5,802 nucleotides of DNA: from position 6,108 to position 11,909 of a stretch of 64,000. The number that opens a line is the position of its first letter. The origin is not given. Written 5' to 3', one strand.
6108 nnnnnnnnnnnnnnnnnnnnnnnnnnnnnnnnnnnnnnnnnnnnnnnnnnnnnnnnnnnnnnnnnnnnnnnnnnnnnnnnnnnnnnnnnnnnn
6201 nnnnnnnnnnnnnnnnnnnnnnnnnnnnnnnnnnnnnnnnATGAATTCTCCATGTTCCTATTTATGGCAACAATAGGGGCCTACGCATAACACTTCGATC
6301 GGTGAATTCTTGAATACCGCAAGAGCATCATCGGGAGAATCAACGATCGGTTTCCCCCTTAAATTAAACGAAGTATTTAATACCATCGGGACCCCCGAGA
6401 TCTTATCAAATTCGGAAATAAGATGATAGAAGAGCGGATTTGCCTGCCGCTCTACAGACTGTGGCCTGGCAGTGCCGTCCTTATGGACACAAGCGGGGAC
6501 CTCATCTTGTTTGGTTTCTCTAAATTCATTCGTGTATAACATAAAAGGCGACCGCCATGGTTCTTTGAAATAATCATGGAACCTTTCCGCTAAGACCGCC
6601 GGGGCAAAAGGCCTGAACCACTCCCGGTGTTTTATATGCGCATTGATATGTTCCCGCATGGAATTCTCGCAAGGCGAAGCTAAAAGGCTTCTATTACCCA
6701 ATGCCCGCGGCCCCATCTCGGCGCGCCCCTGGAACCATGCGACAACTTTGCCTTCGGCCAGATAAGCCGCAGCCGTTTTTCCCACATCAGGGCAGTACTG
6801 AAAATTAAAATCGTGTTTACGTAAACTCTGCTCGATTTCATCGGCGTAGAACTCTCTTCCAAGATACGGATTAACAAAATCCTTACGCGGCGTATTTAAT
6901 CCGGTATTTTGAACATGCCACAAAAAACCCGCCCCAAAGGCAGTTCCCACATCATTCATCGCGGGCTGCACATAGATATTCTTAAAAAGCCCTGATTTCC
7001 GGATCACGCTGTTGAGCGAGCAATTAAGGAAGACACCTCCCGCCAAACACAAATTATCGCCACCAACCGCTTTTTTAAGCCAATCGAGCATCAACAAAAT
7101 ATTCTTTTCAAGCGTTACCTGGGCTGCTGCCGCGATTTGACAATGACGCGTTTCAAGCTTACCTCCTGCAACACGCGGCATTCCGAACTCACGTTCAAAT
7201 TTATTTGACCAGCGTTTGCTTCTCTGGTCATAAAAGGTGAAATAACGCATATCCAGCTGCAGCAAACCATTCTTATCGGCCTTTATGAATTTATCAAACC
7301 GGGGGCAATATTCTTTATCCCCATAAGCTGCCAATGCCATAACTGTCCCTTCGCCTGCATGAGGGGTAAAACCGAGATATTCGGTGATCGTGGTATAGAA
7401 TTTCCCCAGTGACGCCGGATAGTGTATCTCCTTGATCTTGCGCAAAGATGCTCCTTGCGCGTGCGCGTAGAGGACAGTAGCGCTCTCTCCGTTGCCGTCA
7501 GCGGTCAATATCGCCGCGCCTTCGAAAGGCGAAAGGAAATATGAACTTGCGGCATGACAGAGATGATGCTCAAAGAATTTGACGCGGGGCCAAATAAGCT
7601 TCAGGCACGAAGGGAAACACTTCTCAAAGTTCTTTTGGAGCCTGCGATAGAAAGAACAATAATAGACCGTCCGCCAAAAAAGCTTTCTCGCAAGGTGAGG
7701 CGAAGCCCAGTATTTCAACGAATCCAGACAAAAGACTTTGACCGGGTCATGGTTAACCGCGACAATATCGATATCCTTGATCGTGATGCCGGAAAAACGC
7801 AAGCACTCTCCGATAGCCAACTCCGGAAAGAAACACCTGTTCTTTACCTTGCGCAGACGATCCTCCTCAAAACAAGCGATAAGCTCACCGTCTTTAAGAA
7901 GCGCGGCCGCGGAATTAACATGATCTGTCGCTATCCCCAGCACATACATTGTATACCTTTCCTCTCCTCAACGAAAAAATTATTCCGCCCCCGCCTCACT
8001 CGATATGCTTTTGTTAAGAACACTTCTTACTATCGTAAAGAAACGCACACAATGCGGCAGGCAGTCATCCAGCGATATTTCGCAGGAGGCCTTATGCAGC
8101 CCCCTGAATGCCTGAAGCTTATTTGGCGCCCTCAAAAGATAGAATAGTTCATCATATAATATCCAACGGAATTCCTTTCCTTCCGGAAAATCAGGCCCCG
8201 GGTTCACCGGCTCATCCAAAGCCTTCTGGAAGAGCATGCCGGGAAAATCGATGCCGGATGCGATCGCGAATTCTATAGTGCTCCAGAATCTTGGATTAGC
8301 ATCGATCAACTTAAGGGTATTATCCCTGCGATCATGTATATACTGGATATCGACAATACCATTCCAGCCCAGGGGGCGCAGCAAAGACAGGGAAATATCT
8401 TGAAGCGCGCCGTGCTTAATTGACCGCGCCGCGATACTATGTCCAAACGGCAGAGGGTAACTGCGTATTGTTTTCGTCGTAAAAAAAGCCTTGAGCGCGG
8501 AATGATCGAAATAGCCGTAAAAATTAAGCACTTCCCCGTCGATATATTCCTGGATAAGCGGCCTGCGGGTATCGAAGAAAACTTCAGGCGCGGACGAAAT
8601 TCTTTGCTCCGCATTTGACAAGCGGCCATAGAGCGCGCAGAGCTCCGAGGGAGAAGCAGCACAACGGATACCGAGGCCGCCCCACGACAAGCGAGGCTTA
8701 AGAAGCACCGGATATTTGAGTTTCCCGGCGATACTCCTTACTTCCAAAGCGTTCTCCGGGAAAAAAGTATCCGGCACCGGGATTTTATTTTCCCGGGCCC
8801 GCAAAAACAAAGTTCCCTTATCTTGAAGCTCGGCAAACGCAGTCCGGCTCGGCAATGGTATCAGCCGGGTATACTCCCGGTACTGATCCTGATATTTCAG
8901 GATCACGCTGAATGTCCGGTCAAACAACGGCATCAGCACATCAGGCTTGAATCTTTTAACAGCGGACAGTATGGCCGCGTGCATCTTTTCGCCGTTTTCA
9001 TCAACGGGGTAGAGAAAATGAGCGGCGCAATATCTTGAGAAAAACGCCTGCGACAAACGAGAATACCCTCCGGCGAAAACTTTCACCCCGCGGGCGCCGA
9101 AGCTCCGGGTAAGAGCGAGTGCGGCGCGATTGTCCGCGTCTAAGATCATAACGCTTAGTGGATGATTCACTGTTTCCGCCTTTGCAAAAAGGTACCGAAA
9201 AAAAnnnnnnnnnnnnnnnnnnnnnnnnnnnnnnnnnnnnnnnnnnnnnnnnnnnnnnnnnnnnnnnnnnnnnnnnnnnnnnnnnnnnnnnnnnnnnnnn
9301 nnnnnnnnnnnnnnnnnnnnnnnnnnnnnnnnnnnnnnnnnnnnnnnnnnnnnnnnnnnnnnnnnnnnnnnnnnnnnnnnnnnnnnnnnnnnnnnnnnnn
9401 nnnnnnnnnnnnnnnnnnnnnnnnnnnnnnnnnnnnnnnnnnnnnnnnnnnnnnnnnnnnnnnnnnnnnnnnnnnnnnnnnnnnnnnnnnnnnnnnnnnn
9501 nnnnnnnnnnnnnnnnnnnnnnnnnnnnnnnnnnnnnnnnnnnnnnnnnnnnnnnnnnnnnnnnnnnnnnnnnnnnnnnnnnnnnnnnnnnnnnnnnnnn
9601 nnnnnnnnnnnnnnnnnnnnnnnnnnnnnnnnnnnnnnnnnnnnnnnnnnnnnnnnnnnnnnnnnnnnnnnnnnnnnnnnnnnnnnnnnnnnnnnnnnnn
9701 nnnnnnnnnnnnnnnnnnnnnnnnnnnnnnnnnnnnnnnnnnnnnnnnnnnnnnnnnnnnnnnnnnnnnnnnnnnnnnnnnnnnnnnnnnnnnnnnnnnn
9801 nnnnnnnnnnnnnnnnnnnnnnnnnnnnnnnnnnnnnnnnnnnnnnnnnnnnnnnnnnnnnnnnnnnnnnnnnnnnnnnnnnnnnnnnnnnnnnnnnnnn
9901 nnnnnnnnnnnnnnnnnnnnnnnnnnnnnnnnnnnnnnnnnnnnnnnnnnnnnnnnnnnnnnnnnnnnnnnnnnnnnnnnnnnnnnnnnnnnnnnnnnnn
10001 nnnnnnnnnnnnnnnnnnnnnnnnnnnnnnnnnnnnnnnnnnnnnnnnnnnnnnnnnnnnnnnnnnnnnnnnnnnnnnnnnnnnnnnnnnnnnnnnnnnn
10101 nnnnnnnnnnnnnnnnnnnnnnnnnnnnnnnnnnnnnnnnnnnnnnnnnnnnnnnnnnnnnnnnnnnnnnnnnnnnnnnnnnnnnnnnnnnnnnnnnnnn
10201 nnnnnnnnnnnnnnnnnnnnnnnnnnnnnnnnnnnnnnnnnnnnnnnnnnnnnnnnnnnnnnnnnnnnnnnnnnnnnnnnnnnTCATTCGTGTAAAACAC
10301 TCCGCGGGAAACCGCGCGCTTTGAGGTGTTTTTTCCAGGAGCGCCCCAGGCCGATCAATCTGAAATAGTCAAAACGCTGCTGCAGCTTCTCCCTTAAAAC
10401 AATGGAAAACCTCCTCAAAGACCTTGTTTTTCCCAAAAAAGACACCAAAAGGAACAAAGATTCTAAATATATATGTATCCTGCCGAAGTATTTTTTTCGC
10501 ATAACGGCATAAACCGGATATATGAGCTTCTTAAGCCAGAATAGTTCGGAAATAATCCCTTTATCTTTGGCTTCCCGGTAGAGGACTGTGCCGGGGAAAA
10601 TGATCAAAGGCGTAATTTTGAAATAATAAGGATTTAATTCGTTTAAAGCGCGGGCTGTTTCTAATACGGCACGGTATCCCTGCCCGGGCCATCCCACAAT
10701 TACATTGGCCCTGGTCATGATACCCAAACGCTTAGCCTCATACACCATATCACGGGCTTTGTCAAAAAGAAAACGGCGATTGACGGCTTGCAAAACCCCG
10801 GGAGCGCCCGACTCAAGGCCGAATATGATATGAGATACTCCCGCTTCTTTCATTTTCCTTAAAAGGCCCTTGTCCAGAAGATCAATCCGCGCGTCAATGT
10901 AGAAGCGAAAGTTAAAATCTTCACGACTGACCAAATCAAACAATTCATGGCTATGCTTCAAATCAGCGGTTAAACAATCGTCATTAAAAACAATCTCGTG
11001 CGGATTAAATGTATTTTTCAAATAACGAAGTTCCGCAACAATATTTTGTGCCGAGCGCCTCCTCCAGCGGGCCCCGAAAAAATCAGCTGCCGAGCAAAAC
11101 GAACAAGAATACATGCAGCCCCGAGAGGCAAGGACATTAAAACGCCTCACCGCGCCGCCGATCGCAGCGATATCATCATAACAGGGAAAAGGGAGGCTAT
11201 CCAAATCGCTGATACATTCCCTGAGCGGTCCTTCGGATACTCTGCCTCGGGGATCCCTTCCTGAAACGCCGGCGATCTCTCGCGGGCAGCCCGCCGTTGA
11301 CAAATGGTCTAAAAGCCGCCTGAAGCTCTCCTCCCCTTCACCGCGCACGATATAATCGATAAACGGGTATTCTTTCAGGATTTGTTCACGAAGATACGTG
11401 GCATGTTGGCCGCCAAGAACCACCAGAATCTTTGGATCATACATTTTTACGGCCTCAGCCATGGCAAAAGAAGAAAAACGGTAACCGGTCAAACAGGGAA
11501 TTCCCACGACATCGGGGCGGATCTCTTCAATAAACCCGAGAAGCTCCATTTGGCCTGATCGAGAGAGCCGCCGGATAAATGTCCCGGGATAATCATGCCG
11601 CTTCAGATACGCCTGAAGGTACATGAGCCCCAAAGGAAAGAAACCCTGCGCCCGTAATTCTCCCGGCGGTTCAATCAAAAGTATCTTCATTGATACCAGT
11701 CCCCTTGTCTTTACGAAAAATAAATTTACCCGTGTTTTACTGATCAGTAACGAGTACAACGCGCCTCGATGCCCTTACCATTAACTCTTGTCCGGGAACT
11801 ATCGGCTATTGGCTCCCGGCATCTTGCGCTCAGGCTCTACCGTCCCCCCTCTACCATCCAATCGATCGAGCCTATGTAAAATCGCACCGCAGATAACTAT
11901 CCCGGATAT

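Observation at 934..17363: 16.5-kb, 13-gene co-directional island of tailoring enzymes (2 B12-rSAM, rSAM-SPASM, 4 SAM-MTases, 2 ATP-grasp, carbamoyltransferase, FemAB-like, 2 Thr-type sulfatase-like lipoproteins, ArnT/PMT-like GT) of unknown product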

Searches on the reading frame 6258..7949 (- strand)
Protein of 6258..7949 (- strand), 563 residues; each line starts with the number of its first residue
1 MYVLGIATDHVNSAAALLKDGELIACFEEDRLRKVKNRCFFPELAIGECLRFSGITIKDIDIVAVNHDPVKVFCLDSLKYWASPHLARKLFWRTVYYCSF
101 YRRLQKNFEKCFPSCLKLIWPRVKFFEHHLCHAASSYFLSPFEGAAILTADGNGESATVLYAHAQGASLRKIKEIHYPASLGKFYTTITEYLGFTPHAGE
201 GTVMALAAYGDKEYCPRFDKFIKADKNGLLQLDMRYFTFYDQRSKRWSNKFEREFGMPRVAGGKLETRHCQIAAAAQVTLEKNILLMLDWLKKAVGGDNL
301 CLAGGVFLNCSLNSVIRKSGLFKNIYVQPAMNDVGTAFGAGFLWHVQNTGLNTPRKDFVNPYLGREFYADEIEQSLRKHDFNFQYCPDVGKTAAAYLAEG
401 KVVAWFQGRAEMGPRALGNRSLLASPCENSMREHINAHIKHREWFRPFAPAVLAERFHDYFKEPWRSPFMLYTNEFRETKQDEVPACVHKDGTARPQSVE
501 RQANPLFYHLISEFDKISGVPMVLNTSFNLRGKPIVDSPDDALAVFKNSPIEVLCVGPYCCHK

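Call 4: search_protein_families(library=pfam, proteins=[window:6258-7949:-], max_evalue=0.01)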
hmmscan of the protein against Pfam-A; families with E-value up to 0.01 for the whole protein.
window:6258-7949:- (563 aa): 3 families
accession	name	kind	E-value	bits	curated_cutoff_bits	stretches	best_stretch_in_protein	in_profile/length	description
PF16861.10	Carbam_trans_C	-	6.4e-68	228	27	1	394-563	1-170/170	Carbamoyltransferase C-terminus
PF02543.21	Carbam_trans_N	-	7.4e-58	197.1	24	1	3-340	2-344/346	Carbamoyltransferase N-terminus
PF22521.2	HypF_C_2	-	0.0095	16.2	27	0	267-339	164-240/241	Carbamoyltransferase, Kae1-like Domain, second subdomain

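Call 6: search_protein_families(library=ncbifam, proteins=[window:6258-7949:-], max_evalue=0.01)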
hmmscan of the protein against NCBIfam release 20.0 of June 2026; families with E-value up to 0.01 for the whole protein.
window:6258-7949:- (563 aa): 1 family
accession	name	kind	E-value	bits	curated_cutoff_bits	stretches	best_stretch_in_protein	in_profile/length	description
NF041651.1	nodul_NodU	equivalog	1.2e-51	176.2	1000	1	2-536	2-530/556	nodulation protein NodU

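Call 9: find_encoding_contigs(protein=window:6258-7949:-, flank=10000, max_places=6)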
Protein window:6258-7949:- (563 aa): 2 contigs read that carry it; 2 places shown.
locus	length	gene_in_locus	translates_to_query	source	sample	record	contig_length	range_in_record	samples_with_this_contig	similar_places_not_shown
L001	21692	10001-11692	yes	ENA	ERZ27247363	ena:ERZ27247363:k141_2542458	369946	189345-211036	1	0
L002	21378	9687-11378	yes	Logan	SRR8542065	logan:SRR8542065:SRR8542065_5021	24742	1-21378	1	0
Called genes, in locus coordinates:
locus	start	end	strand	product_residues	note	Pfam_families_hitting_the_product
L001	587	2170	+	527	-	PF13231:PMT_2 (weak)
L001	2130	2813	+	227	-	PF05148:Methyltransf_8 (faint), PF13489:Methyltransf_23, PF13847:Methyltransf_31, PF08241:Methyltransf_11, PF08242:Methyltransf_12 (weak), PF13649:Methyltransf_25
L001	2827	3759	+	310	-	PF04055:Radical_SAM, PF13186:SPASM (weak)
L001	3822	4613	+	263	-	PF05401:NodS (weak), PF13489:Methyltransf_23, PF01209:Ubie_methyltran, PF08241:Methyltransf_11, PF08242:Methyltransf_12, PF13649:Methyltransf_25, PF05148:Methyltransf_8 (weak), PF13847:Methyltransf_31 (weak)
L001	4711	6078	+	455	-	PF02310:B12-binding, PF04055:Radical_SAM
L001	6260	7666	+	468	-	PF02310:B12-binding, PF04055:Radical_SAM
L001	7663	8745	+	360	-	-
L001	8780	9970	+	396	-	PF02786:CPSase_L_D2 (faint), PF15632:ATPgrasp_Ter (weak)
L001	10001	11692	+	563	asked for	PF02543:Carbam_trans_N, PF16861:Carbam_trans_C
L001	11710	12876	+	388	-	PF14397:ATPgrasp_ST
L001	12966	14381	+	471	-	PF00884:Sulfatase, PF01663:Phosphodiest, PF16347:SGSH_C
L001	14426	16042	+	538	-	PF00884:Sulfatase, PF01663:Phosphodiest (faint), PF16347:SGSH_C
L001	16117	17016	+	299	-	PF01596:Methyltransf_3 (faint), PF13578:Methyltransf_24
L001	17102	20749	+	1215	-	PF13360:PQQ_2 (weak), PF13570:Beta-prop_ACSF4 (faint)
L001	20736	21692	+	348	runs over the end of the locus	-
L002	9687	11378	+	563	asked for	PF02543:Carbam_trans_N, PF16861:Carbam_trans_C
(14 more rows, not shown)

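Call 60: find_related_loci(query=A3, collection=metagenome_contigs, flank=10000)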
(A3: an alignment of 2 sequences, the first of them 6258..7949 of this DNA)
Query A3 (563 aa) in metagenome_contigs; peptide patterns used: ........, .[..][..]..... (x = any residue, [..] = any of these).
599 stretches matched a pattern (row limit reached: there are more); 225 encode a relative of the query (tblastn E <= 1e-3); the best 80 are kept; 80 distinct loci.
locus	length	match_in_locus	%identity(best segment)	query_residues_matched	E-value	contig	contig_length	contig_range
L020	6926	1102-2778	41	1-563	3e-129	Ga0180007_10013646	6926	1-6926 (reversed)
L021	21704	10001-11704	42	1-563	2e-125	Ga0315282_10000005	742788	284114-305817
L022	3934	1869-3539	39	3-563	5e-121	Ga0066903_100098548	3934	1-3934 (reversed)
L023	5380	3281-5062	38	1-563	4e-118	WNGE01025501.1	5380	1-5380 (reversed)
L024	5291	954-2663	38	1-563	2e-116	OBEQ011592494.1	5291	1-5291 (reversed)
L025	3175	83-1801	37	1-563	9e-119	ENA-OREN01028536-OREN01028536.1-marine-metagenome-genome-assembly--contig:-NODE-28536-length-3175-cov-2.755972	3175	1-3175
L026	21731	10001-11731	37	1-563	5e-114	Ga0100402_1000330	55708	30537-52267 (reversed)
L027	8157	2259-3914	41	1-557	6e-114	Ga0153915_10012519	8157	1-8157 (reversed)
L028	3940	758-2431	39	1-563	4e-115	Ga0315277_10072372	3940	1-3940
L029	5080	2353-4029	37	2-561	2e-113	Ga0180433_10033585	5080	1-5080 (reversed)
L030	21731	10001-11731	36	1-563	6e-113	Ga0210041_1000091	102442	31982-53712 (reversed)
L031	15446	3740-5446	38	2-563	2e-112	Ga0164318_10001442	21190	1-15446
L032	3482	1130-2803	39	1-563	1e-114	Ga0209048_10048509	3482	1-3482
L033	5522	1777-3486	39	1-563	4e-112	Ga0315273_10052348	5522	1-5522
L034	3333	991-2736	38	1-563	6e-114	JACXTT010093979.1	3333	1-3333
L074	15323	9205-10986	37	1-563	2e-103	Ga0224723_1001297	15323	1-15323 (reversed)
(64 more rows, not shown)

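Call 77: search_solved_structures(query=window:6258-7949:-, max_evalue=0.00001)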
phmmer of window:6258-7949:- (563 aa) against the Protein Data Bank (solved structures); distinct sequences matched with E-value up to 0.00001: 12.
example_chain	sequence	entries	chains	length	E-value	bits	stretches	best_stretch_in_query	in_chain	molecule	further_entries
7vyj_A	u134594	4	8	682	2.4e-82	280.6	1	12-556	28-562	GdmN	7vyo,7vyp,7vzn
7vx0_A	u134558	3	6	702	2.7e-82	280.5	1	12-556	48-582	GdmN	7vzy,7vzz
7vzu_A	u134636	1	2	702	3.5e-82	280.1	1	12-556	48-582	GdmN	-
3ven_A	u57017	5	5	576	3.7e-82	280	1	7-561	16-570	O-carbamoyltransferase TobZ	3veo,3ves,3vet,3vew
7vzq_A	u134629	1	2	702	1.1e-81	278.5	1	12-556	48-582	GdmN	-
3vex_A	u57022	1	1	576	1.2e-81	278.4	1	7-561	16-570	O-carbamoyltransferase TobZ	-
3ver_A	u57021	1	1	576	1.2e-81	278.3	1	7-561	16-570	O-carbamoyltransferase TobZ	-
3vf4_A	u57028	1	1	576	3.1e-81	277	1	7-561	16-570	O-carbamoyltransferase TobZ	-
3vf2_A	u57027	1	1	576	4.3e-81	276.5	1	7-561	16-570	O-carbamoyltransferase TobZ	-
3vez_A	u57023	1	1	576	8.2e-81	275.6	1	7-561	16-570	O-carbamoyltransferase TobZ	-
9s2t_A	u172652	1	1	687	1.3e-78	268.4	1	12-559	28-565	Decarbamoylnovobiocin carbamoyltransferase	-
7xb6_A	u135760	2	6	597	5.2e-69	236.6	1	12-561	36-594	Carbamoyltransferase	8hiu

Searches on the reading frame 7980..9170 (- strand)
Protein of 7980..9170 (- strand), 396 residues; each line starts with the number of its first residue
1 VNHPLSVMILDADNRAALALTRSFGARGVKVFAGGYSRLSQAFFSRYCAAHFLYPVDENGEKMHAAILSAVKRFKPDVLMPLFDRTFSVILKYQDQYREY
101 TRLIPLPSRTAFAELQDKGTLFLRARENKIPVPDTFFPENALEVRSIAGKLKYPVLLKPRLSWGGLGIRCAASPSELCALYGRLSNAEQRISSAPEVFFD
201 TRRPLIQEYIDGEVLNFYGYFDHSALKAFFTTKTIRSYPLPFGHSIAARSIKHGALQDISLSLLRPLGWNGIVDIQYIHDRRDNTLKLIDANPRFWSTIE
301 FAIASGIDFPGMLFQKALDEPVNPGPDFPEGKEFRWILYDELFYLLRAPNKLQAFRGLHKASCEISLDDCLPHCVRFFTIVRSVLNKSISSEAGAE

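Call 4: search_protein_families(library=pfam, proteins=[window:7980-9170:-], max_evalue=0.01)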
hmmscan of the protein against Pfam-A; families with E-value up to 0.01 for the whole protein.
window:7980-9170:- (396 aa): 4 families
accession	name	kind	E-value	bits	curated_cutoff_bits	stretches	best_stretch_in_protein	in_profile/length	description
PF02786.22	CPSase_L_D2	-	4e-07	30.2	19.8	1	129-188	13-74/211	Carbamoyl-phosphate synthase L chain, ATP binding domain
PF15632.11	ATPgrasp_Ter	-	5e-07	30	29.1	1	252-323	45-114/131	ATP-grasp in the biosynthetic pathway with Ter operon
PF13535.11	ATP-grasp_4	-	4e-05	23.7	27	1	152-225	2-76/160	ATP-grasp domain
PF02655.19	ATP-grasp_3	-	0.0068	16.9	23.2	0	117-296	3-158/160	ATP-grasp domain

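Call 6: search_protein_families(library=ncbifam, proteins=[window:7980-9170:-], max_evalue=0.01)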
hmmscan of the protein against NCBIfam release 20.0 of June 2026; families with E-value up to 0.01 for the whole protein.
window:7980-9170:- (396 aa): 13 families
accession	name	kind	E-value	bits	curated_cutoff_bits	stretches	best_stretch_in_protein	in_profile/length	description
NF009406.0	PRK12767.1-5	equivalog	2.9e-15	56.2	271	1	7-314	5-290/327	carbamoyl phosphate synthase-like protein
NF009405.0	PRK12767.1-4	equivalog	1.5e-12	47.2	390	1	7-324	3-295/320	carbamoyl phosphate synthase-like protein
NF009404.0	PRK12767.1-3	equivalog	1.1e-11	44.3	316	1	48-315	43-304/344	carbamoyl phosphate synthase-like protein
NF005315.0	PRK06849.1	equivalog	2.7e-11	43.1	406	1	1-301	1-282/389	hypothetical protein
NF009403.0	PRK12767.1-2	equivalog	8e-11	41.7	286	1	65-168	55-159/342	carbamoyl phosphate synthase-like protein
NF002563.0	PRK02186.1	subfamily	9e-11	40.7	625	1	109-213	99-191/890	argininosuccinate lyase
NF009402.0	PRK12767.1-1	equivalog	7.3e-07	28.3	218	1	30-318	31-299/329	carbamoyl phosphate synthase-like protein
TIGR01369.1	CPSaseII_lrg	equivalog_domain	0.0005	17.8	1027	1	130-302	682-848/1052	carbamoyl-phosphate synthase (glutamine-hydrolyzing) large subunit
TIGR02144.1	LysX_arch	equivalog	0.0013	17.9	275.6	1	110-166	80-137/281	lysine biosynthesis protein LysX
NF003671.0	PRK05294.1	equivalog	0.0013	16.5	599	0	126-301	675-844/1058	carbamoyl-phosphate synthase large subunit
NF005525.0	PRK07178.1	equivalog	0.0016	17.2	768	1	143-200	142-199/471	acetyl-CoA carboxylase biotin carboxylase subunit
NF009554.0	PRK12999.1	equivalog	0.0063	14.3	965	0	111-198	113-202/1147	pyruvate carboxylase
NF053643.1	Ddl_archaea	equivalog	0.0093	15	500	0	223-298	206-275/367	putative pseudomurein biosynthesis ATP-grasp protein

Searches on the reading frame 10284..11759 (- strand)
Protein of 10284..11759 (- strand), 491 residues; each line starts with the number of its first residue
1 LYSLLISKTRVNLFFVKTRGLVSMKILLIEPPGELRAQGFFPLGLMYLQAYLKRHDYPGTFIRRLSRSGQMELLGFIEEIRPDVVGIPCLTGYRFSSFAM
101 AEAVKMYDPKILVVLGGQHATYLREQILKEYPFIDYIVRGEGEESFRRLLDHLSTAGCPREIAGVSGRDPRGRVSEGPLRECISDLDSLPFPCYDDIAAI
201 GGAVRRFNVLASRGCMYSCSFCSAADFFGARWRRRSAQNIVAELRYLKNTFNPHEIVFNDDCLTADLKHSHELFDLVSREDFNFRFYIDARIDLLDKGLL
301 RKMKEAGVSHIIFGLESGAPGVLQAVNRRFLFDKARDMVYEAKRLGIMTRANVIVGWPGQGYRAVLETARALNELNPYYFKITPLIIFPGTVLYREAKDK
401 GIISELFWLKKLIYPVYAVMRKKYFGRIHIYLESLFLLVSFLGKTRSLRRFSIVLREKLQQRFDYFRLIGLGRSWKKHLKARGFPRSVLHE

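Call 5: search_protein_families(library=pfam, proteins=[window:10284-11759:-], max_evalue=0.01)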
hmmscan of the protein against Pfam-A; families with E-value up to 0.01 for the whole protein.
window:10284-11759:- (491 aa): 2 families
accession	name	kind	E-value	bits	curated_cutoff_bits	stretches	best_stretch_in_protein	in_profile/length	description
PF04055.27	Radical_SAM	-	3.9e-17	63.3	29.5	1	212-371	4-165/166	Radical SAM superfamily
PF02310.24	B12-binding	-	4e-17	62.6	32.1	1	41-149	13-120/121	B12 binding domain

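Call 7: search_protein_families(library=ncbifam, proteins=[window:10284-11759:-], max_evalue=0.01)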
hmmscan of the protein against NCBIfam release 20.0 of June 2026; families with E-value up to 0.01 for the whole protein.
window:10284-11759:- (491 aa): 34 families (the best 25 are shown)
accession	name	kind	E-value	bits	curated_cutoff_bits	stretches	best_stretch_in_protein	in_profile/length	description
NF050148.1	rSAM_ApyD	equivalog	1.1e-51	176.1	750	1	80-360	73-351/645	RiPP biosynthesis radical SAM protein ApyD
TIGR03471.1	HpnJ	equivalog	5.8e-42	144.2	577.6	1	97-404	84-394/472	hopanoid biosynthesis associated radical SAM protein HpnJ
TIGR02026.1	BchE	equivalog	3.1e-39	135.2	481.35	1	38-432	18-418/497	magnesium-protoporphyrin IX monomethyl ester anaerobic oxidative cyclase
NF038361.1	rSAM_Sden_1168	equivalog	4.8e-36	124.4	575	1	98-403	158-479/560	Sden_1168 family B12-binding radical SAM P-methyltransferase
TIGR04479.1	bcpD_PhpK_rSAM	subfamily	4.1e-33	114.5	600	1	38-391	68-425/504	PhpK family radical SAM P-methyltransferase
TIGR03975.1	rSAM_ocin_1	subfamily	1.4e-32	113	281.85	1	77-377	124-435/606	RiPP maturation radical SAM C-methyltransferase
NF033712.0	B12_rSAM_KedN5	subfamily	1.3e-29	103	700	1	68-403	45-397/624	KedN5 family methylcobalamin-dependent radical SAM C-methyltransferase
TIGR04367.1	HpnR_B12_rSAM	equivalog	2.2e-29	102.4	650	1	24-395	1-371/490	hopanoid C-3 methylase HpnR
TIGR04072.2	rSAM_ladder_B12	equivalog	5.7e-28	97.7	360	1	41-417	17-389/443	lipid biosynthesis B12-binding/radical SAM protein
TIGR04013.1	B12_SAM_MJ_1487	hypoth_equivalog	3.4e-25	88.7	251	1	89-393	45-353/382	TIGR04013 family B12-binding domain/radical SAM domain-containing protein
TIGR04014.1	B12_SAM_MJ_0865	equivalog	1e-22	80.6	360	1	102-376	59-337/434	methyl-coenzyme M reductase glutamine C-methyltransferase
TIGR04385.1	B12_rSAM_cofa1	equivalog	5e-19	68.8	450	1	34-417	12-411/438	B12 lower ligand biosynthesis radical SAM protein BzaD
TIGR04190.1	B12_SAM_Ta0216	equivalog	4e-18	65.3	500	1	41-375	36-394/554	TIGR04190 family B12-binding domain/radical SAM domain protein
NF033070.1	rSAM_AprD4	equivalog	8.5e-16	57.9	500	1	209-404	199-397/456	AprD4 family radical SAM diol-dehydratase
TIGR04295.1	B12_rSAM_oligo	hypoth_equivalog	4.2e-11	42.2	400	1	108-355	99-343/422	TIGR04295 family B12-binding domain-containing radical SAM protein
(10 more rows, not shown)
